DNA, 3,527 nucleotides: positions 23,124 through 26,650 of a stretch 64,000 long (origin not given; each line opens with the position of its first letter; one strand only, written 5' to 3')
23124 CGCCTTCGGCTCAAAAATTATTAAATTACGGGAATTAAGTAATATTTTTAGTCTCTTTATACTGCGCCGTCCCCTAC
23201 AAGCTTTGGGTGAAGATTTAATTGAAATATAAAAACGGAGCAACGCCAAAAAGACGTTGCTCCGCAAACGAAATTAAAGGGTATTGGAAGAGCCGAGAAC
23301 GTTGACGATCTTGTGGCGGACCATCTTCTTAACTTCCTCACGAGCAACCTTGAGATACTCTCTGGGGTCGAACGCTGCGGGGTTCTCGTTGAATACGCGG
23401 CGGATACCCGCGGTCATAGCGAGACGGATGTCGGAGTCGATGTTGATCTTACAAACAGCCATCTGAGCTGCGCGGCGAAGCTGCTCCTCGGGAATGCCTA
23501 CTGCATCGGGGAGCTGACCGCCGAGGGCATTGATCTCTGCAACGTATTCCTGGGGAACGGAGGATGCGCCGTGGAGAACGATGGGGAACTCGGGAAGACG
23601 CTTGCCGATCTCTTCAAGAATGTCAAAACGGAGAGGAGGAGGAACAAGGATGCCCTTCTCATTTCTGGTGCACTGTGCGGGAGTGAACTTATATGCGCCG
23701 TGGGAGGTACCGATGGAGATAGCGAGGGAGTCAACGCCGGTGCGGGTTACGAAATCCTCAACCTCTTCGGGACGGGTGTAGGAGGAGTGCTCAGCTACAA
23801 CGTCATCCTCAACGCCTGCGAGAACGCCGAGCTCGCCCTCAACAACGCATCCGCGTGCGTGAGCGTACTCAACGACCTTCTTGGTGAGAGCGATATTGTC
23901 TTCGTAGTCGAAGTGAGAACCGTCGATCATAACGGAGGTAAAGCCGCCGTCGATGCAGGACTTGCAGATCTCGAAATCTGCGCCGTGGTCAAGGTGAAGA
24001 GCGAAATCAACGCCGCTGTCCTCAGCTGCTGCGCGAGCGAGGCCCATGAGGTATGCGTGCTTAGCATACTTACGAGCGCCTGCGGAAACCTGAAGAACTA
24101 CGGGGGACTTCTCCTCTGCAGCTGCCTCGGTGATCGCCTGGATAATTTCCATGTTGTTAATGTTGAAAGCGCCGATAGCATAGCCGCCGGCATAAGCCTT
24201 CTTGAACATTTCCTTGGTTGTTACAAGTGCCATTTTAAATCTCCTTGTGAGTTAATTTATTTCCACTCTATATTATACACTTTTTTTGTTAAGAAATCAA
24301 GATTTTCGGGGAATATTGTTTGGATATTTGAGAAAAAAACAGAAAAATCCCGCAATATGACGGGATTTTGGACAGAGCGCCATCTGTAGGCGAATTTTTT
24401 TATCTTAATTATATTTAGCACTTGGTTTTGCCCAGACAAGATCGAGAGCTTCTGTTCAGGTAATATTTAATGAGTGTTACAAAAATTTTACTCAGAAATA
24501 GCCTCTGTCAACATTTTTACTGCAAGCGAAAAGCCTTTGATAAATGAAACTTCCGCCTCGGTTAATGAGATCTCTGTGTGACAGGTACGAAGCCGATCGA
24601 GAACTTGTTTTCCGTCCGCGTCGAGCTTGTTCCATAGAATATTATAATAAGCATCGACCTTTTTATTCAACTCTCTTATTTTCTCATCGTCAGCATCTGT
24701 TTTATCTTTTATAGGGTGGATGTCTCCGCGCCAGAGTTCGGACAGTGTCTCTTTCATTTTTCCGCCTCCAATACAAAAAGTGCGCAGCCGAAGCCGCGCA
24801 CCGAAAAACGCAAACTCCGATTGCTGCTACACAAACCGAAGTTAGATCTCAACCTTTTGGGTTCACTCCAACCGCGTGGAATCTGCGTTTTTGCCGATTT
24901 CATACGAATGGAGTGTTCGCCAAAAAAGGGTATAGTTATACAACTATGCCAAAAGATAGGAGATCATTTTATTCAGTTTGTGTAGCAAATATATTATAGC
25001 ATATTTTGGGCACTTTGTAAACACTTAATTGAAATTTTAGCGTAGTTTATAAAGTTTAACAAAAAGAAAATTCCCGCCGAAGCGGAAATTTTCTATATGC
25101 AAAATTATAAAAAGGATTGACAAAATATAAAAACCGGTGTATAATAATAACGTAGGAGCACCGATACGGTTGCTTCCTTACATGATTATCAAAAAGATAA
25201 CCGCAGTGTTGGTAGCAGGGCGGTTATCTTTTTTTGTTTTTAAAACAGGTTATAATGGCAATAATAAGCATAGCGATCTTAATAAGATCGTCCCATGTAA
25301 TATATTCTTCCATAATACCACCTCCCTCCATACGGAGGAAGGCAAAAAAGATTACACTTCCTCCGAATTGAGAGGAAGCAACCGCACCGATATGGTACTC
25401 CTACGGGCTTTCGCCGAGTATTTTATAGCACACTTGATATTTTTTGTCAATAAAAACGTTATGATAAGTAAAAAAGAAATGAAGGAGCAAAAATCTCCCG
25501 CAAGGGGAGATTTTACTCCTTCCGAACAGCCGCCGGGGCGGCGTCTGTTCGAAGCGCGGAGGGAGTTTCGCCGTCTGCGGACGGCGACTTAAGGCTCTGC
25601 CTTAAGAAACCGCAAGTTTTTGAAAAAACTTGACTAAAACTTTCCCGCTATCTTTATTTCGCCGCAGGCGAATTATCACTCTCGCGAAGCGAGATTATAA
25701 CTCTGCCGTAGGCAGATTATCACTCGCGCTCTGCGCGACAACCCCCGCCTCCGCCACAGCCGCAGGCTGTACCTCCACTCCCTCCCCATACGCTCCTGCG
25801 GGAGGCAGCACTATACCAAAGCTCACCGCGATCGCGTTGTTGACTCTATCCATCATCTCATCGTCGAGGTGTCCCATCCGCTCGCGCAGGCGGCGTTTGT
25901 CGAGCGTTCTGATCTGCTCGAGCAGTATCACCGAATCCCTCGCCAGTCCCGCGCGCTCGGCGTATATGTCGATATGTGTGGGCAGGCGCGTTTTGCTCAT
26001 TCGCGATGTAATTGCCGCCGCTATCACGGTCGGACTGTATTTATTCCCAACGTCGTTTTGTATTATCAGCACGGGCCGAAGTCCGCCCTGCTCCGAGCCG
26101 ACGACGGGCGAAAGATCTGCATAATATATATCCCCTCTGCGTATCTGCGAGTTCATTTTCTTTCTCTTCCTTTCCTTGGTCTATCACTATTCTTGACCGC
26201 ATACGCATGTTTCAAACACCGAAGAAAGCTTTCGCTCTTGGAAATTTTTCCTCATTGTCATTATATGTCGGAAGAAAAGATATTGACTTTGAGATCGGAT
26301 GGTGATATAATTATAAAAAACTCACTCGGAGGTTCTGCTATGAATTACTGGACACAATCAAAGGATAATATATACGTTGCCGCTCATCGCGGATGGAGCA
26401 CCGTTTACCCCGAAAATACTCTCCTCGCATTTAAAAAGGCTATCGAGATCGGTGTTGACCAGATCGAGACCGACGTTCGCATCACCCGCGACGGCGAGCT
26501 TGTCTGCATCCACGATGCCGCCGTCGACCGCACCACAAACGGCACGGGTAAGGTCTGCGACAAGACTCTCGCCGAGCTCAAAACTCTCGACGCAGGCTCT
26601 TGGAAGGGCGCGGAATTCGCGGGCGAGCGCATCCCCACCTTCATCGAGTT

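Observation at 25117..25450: Hidden type I toxin-antitoxin-like locus with convergent promoters and a shared terminator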

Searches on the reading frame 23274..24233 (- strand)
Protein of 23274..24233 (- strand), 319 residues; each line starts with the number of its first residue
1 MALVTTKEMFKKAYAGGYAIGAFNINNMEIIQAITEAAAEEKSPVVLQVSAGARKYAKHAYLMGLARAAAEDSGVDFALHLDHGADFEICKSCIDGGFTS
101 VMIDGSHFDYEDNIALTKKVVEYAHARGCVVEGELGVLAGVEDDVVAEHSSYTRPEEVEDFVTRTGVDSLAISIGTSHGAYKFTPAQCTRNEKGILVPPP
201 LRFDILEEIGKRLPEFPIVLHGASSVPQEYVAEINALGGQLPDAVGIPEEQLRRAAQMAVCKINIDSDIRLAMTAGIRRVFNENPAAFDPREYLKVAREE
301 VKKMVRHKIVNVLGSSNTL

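Call 13: find_encoding_contigs(protein=window:23274-24233:-, flank=6000, max_places=6)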
Protein window:23274-24233:- (319 aa): 8 contigs read that carry it; 6 places shown.
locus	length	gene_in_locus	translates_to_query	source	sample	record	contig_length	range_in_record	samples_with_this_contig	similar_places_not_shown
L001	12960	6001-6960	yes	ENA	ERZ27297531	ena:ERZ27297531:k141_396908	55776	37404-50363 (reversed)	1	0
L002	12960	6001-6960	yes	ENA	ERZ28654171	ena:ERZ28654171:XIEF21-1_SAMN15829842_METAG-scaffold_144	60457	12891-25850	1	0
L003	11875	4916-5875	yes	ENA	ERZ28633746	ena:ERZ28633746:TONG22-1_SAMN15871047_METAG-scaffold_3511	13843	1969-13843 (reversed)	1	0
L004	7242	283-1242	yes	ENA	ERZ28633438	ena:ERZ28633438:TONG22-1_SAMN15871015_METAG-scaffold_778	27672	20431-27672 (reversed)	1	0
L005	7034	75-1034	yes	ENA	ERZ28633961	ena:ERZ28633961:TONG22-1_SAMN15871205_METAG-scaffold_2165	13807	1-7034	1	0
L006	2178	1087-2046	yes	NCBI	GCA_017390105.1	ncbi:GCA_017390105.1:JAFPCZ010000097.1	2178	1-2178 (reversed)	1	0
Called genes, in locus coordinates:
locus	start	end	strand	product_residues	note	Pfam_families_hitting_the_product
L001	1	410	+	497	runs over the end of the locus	PF13229:Beta_helix (faint)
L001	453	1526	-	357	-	PF05887:Trypan_PARP (weak)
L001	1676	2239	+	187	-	PF00156:Pribosyltran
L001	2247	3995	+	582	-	PF09992:NAGPA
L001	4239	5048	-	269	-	PF03009:GDPD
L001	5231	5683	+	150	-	PF02452:PemK_toxin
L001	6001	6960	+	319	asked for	PF01116:F_bP_aldolase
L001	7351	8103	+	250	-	PF01261:AP_endonuc_2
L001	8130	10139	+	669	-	PF13229:Beta_helix (faint), PF18998:Flg_new_2 (weak)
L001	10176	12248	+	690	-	PF13229:Beta_helix (faint), PF18998:Flg_new_2 (faint)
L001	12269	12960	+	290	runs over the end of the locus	PF01261:AP_endonuc_2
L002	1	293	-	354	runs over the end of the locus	-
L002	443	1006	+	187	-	PF00156:Pribosyltran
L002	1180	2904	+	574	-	PF09992:NAGPA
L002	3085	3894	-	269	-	PF03009:GDPD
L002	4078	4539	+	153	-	PF02452:PemK_toxin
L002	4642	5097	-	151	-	-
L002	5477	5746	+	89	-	PF20648:DUF6809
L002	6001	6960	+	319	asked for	PF01116:F_bP_aldolase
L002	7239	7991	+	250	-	PF01261:AP_endonuc_2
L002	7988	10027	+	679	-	PF13229:Beta_helix (faint), PF18998:Flg_new_2 (weak)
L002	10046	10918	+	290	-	PF01261:AP_endonuc_2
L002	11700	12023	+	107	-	-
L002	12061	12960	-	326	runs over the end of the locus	PF02811:PHP (weak)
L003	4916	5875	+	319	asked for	PF01116:F_bP_aldolase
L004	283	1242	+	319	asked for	PF01116:F_bP_aldolase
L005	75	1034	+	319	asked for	PF01116:F_bP_aldolase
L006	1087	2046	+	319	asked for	PF01116:F_bP_aldolase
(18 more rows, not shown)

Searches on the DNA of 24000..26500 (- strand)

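Call 5: search_rna_families(source=window, start=24000, end=26500, threshold=evalue, max_evalue=10, show_alignments=3)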
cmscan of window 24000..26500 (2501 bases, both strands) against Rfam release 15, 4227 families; matches with E-value up to 10: 14.
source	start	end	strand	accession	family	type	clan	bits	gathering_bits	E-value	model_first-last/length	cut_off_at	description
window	25477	25522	-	RF04344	Plastid-psbA-3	Cis-reg;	CL00153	30.4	48.4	0.0056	1-57/57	no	Plastid-psbA-3 3UTR RNA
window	25476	25524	+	RF04352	Plastid-psbA-4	Cis-reg;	CL00153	26.5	56.8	0.1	1-61/61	no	Plastid-psbA-4 3UTR RNA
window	25646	25725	-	RF01706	Gut-1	Gene; sRNA;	-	25.8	50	0.036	1-77/77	no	Gut-1 RNA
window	25051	25114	-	RF02748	FtrB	Gene; sRNA;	-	21.1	66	2.4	1-115/115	no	Francisella sRNA B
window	24311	24401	+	RF01770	rimP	Cis-reg; leader;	-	21.1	47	2.5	1-102/102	no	Gammaprotebacteria rimP leader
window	24269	24382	+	RF00121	MicC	Gene; sRNA;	-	20.5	90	6.6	1-123/123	no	MicC RNA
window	25417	25520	+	RF04338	Plastid-psbJ-2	Cis-reg;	CL00152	20.4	65.6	0.76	1-144/144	no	Plastid-psbJ-2 3UTR RNA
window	25190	25285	-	RF00506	Thr_leader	Cis-reg; leader;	-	19.6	55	1.5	1-118/118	no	Threonine operon leader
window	25415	25520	+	RF01859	Phe_leader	Cis-reg; leader;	-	19.2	55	5.6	1-125/125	no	Phenylalanine leader peptide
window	25522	25618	-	RF00106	RNAI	Gene; antisense;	-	19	47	1.8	1-102/102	no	RNAI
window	24947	25012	-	RF00069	SNORD24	Gene; snRNA; snoRNA; CD-box;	-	19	41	9.4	1-76/76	no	Small nucleolar RNA SNORD24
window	24142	24240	-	RF02488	GlsR25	Gene; snRNA; snoRNA; HACA-box;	-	17.4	100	3.5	1-146/146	no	Small nucleolar RNA GlsR25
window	25067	25186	-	RF02144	rsmX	Gene;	CL00106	17.2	56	3.3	1-114/114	no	rsmX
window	24652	24692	-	RF01277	snoU54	Gene; snRNA; snoRNA; CD-box;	CL00008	16.3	35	7.7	1-67/67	no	Small nucleolar RNA U54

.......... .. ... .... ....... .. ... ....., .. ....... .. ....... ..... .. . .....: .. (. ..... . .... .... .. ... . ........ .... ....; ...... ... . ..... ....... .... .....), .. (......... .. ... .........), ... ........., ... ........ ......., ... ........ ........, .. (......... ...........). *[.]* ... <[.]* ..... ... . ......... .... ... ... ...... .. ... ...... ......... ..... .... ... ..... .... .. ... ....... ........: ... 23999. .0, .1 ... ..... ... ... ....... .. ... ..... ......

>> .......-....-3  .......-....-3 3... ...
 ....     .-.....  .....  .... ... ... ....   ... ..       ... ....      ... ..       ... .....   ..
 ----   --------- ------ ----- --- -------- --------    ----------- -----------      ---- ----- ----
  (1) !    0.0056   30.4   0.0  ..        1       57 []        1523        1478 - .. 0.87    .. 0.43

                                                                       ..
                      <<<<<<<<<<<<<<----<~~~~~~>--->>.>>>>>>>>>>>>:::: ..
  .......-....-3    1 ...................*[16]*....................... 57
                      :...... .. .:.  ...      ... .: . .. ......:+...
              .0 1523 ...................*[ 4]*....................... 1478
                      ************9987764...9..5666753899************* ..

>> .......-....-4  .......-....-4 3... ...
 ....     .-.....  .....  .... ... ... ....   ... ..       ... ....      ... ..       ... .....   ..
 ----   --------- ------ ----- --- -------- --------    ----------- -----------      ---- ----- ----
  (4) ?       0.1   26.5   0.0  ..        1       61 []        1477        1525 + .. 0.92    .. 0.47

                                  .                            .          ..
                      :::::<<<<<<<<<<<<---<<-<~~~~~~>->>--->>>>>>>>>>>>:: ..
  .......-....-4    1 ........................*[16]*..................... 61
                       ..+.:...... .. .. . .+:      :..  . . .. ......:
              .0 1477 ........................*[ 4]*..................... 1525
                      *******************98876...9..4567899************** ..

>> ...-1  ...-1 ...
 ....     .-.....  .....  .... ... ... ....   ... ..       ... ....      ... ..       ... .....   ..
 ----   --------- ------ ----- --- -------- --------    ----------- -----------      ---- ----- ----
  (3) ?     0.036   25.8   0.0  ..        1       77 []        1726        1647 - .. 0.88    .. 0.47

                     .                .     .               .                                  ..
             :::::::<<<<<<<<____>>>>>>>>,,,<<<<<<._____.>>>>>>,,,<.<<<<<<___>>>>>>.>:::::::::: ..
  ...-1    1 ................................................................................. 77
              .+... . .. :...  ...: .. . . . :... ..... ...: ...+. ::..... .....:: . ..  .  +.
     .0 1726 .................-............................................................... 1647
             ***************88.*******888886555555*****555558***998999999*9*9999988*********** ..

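Call 17: search_dna_similar(query=window:25100-25470:-, collection=phages, mode=distant, max_evalue=0.01)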
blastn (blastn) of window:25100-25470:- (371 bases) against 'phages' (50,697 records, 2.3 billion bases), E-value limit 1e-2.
Records with a match: 2; places in all: 2; records where one place covers at least 80% of the query: 0.
Best place of each record, by identity: 80-90% 2.
By first word of the organism name: Streptococcus 2.
By host as written in the record: Streptococcus gordonii 2.
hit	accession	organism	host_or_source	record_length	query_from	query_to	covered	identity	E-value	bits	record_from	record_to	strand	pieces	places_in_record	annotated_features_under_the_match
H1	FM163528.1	Streptococcus phage PH15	Streptococcus gordonii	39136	313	366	15%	80.0%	9e-3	47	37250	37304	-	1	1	none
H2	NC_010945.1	Streptococcus phage PH15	Streptococcus gordonii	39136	313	366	15%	80.0%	9e-3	47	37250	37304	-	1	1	none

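Call 18: search_dna_similar(query=window:25100-25470:-, collection=plasmids, mode=distant, max_evalue=0.01)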
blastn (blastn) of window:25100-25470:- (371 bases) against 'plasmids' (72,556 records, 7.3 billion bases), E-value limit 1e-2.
No match.

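Call 67: build_rna_model(alignment_id=A6, structure=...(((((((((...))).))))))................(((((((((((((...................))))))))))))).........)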
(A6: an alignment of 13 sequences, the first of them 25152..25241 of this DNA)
Model R1 built from alignment A6 (13 sequences, 95 columns); structure: as given.
model positions 89; base pairs 22; branch points 1; effective number of sequences 1.51; information 0.641 bits per position. Calibrated on 0.2 Mb of random sequence (short: E-values are rough).
structure used (alignment columns):
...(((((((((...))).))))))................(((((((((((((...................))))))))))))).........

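Call 69: search_with_rna_model(model_id=R1, sources=[window, L001, L003, L004, L005, L006, L007, L008, L009, L010, L011, L013, L014, L015, L016, L021, L023, L031, L032, L033, L034, L036, L037, L038, L039], max_evalue=1, make_alignment=true)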
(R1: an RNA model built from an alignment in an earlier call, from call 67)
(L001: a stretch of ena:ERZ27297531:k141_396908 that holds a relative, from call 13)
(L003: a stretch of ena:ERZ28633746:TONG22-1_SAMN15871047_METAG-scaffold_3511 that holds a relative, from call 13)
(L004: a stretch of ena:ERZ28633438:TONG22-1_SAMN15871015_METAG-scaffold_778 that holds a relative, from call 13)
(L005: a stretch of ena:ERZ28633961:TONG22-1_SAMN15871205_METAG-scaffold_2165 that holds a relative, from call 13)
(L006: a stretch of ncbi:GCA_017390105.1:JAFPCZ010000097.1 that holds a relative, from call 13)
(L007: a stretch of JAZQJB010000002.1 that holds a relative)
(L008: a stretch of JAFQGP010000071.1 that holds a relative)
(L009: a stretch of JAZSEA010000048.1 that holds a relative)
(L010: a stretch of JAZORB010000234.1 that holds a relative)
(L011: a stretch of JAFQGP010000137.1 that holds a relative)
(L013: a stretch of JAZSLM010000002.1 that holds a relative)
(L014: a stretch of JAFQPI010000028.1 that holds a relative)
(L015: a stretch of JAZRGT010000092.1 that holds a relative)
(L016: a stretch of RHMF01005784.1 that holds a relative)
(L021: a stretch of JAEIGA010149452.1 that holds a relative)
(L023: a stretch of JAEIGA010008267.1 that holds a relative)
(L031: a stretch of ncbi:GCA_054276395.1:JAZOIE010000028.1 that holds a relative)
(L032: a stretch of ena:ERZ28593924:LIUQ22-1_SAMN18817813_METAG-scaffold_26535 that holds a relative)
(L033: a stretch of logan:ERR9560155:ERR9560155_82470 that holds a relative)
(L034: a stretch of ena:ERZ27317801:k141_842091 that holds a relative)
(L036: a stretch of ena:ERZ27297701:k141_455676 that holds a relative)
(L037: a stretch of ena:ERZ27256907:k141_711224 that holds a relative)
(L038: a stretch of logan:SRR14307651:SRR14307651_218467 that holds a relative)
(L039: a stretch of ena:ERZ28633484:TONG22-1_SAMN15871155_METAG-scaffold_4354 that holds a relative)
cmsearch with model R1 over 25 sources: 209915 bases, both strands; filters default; matches with E-value up to 1: 63.
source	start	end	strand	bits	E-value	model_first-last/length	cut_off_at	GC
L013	3477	3565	+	104.7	2.5e-21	1-89/89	no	0.42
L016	3705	3794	-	101.5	1.4e-20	1-89/89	no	0.4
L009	6425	6511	+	100.2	2.7e-20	1-89/89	no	0.41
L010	298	389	+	97.9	9.4e-20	1-89/89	no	0.38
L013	2896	2981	+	97.2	1.3e-19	1-89/89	no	0.44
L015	2077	2166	-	96.7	1.7e-19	1-89/89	no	0.41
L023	2417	2505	-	95.3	3.7e-19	1-89/89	no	0.47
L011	1466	1555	+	95.1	3.9e-19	1-89/89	no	0.47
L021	55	140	+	94.7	5e-19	1-89/89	no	0.42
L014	6435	6524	-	94.4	5.9e-19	1-89/89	no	0.48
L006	79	168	-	93.7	8.2e-19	1-89/89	no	0.4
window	25152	25241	+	93.7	8.2e-19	1-89/89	no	0.41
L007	1735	1823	+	90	5.8e-18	1-89/89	no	0.43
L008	2165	2253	+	86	4.9e-17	1-89/89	no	0.42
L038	1969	2057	-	84.4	1.1e-16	1-89/89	no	0.38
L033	1922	2011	-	75.9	9.7e-15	1-89/89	no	0.38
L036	3035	3125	-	61.8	1.7e-11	1-89/89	no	0.44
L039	3079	3169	-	61.8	1.7e-11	1-89/89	no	0.44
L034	3274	3366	-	58.9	7.7e-11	1-89/89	no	0.44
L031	3223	3317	-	55.7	4e-10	1-89/89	no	0.42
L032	1213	1320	-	53.2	1.5e-09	1-89/89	no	0.44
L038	1943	2029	+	35.8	1.4e-05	1-89/89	no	0.31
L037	1989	2034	-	34.2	3.3e-05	45-89/89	5'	0.41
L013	3506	3574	-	33.7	4.2e-05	1-89/89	no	0.35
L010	330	401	-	32.5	8.1e-05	1-89/89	no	0.31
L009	6461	6503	-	32.3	9.1e-05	38-80/89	no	0.4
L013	2931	2984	-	31.9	0.00011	27-80/89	no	0.37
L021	81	170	-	31.8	0.00012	1-89/89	no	0.34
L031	3211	3283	+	30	0.00031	1-89/89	no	0.36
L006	55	135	+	30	0.00031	1-89/89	no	0.32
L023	2425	2467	+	29.8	0.00034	38-80/89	no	0.4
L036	3043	3085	+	29.1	0.00049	38-80/89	no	0.42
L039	3087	3129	+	29.1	0.00049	38-80/89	no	0.42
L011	1503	1547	-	28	0.00086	38-80/89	no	0.44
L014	6443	6487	+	28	0.00086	38-80/89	no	0.44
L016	3693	3765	+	26.5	0.0019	1-89/89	no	0.3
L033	1907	1980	+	25.3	0.0036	1-89/89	no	0.31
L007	1762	1853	-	24.1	0.0067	1-89/89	no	0.36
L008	2193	2265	-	24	0.0071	1-89/89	no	0.33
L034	3248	3335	+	21.6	0.025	1-89/89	no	0.35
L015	2065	2137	+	20.2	0.054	1-89/89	no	0.32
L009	6603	6671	-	19.9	0.062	1-89/89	no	0.43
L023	2246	2315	+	18.6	0.12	1-89/89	no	0.44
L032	1223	1277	+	18.5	0.13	40-79/89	no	0.49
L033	1756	1820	+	18.4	0.14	1-89/89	no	0.51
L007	1916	1983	-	17.8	0.18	1-89/89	no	0.43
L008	2350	2415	-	17.4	0.23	1-89/89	no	0.45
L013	3662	3728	-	16.8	0.32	1-89/89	no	0.42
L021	237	303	-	16.8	0.32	1-89/89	no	0.43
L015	1912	1978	+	16.8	0.32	1-89/89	no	0.43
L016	3540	3606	+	16.8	0.32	1-89/89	no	0.43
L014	6275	6338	+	15.7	0.55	1-89/89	no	0.47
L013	3081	3144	-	15.7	0.55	1-89/89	no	0.47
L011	1655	1718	-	15.7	0.55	1-89/89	no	0.47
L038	1794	1861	+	15.5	0.63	1-89/89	no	0.46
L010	486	550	-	15.3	0.69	1-89/89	no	0.46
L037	1721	1786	-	15.1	0.78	1-89/89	no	0.33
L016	5793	5855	-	15.1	0.79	1-89/89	no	0.32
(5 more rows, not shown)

Alignment A10: 63 matches aligned to the model, 141 columns, each read 5' to 3' on its own strand. Consensus structure (alignment columns), stored with it:
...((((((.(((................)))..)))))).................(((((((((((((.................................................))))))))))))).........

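Call 70: search_with_rna_model(model_id=R1, sources=[window, L007, L008, L009, L010, L011, L013, L014, L015, L016, L021, L023, L031, L033, L034, L036, L038, L039], max_evalue=1e-8, make_alignment=true)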
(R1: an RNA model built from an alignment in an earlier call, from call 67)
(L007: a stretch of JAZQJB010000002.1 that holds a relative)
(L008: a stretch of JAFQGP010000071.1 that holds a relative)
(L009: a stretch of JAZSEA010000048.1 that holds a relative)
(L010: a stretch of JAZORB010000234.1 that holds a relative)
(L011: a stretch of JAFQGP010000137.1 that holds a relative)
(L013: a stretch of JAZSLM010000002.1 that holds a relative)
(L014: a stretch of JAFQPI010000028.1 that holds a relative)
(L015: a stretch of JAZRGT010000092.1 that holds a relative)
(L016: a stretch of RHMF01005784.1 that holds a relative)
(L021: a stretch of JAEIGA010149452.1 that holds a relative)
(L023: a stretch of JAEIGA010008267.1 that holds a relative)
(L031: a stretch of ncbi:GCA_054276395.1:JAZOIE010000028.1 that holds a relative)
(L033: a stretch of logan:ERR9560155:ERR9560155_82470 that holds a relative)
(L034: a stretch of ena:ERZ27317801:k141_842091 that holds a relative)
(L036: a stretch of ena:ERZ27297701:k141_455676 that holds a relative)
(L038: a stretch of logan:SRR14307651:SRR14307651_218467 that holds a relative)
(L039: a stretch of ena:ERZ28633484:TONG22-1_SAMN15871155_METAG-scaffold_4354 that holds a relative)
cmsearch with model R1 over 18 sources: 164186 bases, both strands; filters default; matches with E-value up to 1e-8: 19.
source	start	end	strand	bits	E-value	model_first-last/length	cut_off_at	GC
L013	3477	3565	+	104.7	2e-21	1-89/89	no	0.42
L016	3705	3794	-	101.5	1.1e-20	1-89/89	no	0.4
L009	6425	6511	+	100.2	2.1e-20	1-89/89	no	0.41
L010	298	389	+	97.9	7.3e-20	1-89/89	no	0.38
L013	2896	2981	+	97.2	1e-19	1-89/89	no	0.44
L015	2077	2166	-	96.7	1.3e-19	1-89/89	no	0.41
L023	2417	2505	-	95.3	2.9e-19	1-89/89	no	0.47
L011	1466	1555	+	95.1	3.1e-19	1-89/89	no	0.47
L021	55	140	+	94.7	3.9e-19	1-89/89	no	0.42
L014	6435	6524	-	94.4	4.7e-19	1-89/89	no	0.48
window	25152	25241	+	93.7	6.4e-19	1-89/89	no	0.41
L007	1735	1823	+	90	4.6e-18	1-89/89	no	0.43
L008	2165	2253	+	86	3.8e-17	1-89/89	no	0.42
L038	1969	2057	-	84.4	9e-17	1-89/89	no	0.38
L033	1922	2011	-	75.9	7.6e-15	1-89/89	no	0.38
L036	3035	3125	-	61.8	1.3e-11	1-89/89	no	0.44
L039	3079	3169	-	61.8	1.3e-11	1-89/89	no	0.44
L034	3274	3366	-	58.9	6e-11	1-89/89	no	0.44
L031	3223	3317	-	55.7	3.1e-10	1-89/89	no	0.42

Alignment A11: 19 matches aligned to the model, 100 columns, each read 5' to 3' on its own strand. Consensus structure (alignment columns), stored with it:
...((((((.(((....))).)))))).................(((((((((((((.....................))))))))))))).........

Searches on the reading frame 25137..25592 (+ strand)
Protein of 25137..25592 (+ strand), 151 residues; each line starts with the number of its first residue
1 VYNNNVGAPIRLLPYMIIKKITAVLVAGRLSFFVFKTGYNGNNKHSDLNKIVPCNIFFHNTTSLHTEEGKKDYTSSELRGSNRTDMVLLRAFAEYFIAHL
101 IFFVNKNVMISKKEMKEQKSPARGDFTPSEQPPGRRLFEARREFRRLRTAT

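Call 6: search_protein_families(library=pfam, proteins=[window:25137-25592:+], max_evalue=10)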
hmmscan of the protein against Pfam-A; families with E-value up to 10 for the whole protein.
window:25137-25592:+ (151 aa): 0 families
